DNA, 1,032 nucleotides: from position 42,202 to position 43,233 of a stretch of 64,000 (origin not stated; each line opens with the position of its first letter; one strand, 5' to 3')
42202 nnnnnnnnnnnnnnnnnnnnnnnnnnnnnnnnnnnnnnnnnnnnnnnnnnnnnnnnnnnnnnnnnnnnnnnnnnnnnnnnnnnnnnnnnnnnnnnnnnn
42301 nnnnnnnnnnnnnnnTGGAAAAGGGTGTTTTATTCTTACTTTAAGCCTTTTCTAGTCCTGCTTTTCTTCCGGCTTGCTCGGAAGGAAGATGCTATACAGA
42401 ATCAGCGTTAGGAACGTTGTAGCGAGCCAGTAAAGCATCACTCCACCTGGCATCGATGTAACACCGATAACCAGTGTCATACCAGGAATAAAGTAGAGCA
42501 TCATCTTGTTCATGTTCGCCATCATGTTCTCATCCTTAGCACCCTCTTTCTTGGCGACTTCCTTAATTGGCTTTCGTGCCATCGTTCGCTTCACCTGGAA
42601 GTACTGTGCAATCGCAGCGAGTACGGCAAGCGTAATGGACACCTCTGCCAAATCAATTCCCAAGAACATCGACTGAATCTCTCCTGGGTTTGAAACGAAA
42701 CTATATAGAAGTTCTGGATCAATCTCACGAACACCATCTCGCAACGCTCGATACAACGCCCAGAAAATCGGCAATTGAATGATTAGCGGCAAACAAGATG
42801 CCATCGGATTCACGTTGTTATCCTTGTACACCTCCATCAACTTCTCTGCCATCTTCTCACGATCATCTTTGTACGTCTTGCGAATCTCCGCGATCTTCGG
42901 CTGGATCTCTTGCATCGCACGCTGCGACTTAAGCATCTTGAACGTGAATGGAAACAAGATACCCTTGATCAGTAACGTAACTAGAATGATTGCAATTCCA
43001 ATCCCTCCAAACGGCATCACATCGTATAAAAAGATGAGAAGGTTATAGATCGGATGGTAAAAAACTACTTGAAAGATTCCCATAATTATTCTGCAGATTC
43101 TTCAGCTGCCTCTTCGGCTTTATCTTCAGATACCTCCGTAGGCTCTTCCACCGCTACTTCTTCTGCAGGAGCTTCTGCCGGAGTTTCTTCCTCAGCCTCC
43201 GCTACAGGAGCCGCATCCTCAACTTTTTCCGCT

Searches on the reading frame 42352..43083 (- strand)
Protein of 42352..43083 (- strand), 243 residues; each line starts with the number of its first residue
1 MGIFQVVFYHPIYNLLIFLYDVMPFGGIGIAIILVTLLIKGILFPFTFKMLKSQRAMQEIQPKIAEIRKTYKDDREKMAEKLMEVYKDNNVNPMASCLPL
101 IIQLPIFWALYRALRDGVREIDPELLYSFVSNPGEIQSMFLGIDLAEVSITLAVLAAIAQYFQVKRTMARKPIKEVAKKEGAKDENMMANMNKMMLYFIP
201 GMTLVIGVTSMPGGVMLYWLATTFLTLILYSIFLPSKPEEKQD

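Call 56: search_protein_families(library=pfam, proteins=[window:42352-43083:-], max_evalue=0.01)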
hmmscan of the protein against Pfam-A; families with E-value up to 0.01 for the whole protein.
window:42352-43083:- (243 aa): 1 family
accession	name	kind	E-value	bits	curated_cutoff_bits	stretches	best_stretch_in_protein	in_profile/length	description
PF02096.25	60KD_IMP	-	2.5e-47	161.3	35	1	29-228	2-156/163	60Kd inner membrane protein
